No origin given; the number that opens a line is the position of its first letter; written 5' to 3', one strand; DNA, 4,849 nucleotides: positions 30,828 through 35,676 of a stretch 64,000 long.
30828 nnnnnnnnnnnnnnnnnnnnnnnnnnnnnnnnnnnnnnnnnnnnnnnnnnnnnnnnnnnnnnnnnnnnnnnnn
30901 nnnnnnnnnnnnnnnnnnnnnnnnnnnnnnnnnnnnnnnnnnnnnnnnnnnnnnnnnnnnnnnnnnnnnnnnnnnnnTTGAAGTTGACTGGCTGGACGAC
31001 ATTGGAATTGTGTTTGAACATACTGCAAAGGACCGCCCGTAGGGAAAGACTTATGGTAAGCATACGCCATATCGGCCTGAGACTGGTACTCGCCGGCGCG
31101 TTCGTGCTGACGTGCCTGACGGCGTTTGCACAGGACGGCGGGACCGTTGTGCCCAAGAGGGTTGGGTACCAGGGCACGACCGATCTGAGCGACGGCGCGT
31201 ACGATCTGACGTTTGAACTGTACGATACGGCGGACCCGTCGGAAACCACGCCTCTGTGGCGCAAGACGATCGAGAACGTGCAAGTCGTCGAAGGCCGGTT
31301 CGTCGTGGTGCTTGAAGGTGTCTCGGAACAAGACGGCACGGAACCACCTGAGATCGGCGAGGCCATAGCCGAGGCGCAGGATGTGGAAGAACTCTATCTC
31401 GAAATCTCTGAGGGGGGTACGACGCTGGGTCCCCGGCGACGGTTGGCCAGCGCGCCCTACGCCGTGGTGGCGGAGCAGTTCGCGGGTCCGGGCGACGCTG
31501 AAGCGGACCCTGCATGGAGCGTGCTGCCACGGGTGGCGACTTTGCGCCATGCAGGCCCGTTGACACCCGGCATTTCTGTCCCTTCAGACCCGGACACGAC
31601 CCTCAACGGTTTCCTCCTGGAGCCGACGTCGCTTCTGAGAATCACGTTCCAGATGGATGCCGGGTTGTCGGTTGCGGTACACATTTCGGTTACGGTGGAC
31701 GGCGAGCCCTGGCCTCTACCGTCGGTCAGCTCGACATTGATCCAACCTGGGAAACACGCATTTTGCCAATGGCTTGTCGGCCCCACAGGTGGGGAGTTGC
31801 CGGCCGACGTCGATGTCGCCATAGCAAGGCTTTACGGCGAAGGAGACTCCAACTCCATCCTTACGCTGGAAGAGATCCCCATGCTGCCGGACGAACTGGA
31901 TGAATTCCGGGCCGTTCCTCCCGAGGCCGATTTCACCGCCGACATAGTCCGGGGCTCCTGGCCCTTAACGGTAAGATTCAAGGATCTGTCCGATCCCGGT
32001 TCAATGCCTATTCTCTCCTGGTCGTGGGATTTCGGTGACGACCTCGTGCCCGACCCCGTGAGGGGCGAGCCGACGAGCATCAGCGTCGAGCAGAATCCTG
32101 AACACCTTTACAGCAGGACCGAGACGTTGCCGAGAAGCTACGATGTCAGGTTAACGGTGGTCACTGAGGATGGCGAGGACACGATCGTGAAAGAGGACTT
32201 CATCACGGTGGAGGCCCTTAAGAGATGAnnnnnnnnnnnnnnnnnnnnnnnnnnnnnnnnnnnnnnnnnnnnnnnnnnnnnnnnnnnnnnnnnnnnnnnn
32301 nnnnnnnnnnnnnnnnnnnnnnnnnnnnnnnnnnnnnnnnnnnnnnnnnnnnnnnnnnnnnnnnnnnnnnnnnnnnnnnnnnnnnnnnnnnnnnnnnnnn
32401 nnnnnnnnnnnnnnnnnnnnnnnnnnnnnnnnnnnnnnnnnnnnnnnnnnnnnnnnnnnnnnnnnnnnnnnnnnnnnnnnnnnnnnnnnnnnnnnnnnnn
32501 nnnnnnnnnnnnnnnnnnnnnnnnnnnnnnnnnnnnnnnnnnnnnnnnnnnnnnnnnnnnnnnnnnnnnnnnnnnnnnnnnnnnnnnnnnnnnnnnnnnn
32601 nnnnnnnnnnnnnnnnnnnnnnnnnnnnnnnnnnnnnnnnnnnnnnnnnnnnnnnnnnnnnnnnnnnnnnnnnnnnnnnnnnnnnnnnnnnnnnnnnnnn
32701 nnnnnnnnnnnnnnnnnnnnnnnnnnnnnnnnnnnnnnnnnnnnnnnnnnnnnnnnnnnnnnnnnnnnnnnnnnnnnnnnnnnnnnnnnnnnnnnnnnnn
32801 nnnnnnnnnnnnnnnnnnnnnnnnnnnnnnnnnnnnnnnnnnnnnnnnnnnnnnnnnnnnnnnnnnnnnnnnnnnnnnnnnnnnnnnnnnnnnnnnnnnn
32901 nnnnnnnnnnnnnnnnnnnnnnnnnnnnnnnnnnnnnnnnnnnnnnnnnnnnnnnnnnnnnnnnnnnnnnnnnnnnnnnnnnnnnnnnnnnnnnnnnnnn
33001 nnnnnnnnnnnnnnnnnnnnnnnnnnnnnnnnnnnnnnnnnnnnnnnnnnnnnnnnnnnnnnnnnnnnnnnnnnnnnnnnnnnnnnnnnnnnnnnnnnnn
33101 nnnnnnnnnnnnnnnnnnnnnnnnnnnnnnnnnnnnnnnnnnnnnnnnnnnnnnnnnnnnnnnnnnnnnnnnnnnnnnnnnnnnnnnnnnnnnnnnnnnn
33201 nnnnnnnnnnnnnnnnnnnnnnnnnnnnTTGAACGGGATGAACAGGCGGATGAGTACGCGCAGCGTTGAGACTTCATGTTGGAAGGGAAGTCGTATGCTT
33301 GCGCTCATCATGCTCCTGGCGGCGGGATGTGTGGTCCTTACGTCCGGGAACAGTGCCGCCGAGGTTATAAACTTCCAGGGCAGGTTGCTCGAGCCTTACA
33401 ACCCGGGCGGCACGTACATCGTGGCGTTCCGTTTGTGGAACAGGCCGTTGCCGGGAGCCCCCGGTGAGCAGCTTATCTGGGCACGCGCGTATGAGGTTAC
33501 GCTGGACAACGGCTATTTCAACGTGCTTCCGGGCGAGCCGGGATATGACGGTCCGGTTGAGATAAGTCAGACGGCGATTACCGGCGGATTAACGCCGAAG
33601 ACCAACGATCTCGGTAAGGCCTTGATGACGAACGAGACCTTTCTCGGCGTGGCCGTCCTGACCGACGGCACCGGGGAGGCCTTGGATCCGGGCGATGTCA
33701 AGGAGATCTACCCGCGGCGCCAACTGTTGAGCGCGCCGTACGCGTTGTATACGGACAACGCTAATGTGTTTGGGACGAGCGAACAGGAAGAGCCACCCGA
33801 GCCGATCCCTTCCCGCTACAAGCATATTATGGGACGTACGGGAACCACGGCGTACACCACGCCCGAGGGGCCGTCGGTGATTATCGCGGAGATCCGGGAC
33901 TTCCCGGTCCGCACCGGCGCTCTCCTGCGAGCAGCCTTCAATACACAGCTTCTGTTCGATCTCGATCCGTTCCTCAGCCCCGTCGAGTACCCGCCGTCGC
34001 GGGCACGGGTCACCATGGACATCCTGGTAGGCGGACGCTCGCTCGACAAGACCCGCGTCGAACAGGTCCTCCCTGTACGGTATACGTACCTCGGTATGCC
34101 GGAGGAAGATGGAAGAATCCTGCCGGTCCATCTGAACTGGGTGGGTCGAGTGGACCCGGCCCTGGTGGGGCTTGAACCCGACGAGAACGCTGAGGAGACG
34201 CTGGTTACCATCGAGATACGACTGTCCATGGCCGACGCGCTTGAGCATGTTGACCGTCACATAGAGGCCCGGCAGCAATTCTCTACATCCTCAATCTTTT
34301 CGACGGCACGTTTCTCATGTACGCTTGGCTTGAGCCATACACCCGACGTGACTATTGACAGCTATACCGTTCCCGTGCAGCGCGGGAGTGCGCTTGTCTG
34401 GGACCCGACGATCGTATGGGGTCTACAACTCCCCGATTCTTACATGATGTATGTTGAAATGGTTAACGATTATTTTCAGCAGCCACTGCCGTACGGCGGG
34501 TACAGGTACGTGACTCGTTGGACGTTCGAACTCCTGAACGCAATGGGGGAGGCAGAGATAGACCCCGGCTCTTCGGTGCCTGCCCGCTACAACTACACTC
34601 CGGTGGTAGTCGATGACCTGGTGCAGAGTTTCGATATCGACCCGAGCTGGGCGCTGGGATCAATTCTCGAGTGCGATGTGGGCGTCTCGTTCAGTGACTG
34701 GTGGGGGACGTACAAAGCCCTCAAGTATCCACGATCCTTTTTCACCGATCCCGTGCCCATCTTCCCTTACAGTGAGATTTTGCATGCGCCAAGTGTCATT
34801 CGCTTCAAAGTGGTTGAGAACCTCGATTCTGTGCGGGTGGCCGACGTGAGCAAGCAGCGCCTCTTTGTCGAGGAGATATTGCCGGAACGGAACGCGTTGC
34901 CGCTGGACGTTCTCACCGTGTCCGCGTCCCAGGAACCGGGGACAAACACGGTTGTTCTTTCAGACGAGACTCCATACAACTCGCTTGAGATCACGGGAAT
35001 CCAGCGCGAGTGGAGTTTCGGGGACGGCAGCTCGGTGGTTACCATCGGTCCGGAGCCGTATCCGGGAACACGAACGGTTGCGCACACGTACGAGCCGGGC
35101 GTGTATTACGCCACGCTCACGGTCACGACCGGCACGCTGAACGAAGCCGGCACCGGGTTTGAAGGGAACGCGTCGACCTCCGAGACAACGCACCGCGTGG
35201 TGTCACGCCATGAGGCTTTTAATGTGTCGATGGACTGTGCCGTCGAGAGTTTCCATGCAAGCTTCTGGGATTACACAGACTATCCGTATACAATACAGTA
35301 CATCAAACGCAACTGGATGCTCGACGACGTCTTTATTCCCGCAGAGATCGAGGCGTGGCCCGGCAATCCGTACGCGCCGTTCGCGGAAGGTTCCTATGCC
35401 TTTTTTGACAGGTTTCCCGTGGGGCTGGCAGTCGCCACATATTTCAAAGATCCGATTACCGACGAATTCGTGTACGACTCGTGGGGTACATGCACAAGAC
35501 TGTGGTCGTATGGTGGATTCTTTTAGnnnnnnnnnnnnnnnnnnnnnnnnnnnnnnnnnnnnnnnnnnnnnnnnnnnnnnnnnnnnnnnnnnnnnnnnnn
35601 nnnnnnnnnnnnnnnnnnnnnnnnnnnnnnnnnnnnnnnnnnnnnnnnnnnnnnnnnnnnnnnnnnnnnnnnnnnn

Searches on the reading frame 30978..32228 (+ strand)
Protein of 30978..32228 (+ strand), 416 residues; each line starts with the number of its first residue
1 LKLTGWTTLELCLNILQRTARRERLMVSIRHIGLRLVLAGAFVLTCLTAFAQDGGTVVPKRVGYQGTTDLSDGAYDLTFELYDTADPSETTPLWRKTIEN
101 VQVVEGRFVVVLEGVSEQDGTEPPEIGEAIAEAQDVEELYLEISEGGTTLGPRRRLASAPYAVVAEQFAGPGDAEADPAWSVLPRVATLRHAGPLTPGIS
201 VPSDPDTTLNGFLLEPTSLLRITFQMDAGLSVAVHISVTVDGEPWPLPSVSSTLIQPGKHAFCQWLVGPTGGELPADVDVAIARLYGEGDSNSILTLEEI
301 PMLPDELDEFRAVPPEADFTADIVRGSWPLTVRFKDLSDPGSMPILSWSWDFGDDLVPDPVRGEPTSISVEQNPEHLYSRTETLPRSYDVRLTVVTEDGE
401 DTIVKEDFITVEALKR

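Call 10: search_protein_families(library=pfam, proteins=[window:30978-32228:+], max_evalue=0.001)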
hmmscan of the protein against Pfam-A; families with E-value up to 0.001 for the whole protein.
window:30978-32228:+ (416 aa): 1 family
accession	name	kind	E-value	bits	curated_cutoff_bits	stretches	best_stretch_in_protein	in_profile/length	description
PF18911.6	PKD_4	-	4.3e-07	30.3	27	1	314-411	3-85/85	PKD domain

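Call 65: search_protein_families(library=ncbifam, proteins=[window:30978-32228:+], max_evalue=0.01)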
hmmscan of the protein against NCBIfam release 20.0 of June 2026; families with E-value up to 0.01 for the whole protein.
window:30978-32228:+ (416 aa): 0 families

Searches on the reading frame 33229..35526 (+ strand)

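Call 4: search_protein_families(library=pfam, proteins=[window:33229-35526:+], max_evalue=0.01)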
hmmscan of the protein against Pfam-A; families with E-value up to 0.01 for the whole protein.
window:33229-35526:+ (765 aa): 2 families
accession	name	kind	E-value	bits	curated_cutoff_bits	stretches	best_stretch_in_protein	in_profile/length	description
PF18911.6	PKD_4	-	0.00014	22.3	27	1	593-636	37-72/85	PKD domain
PF00801.26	PKD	-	0.00015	22.1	23.5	1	574-633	16-66/80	PKD domain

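Call 65: search_protein_families(library=ncbifam, proteins=[window:33229-35526:+], max_evalue=0.01)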
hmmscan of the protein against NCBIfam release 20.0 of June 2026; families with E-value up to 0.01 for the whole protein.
window:33229-35526:+ (765 aa): 0 families
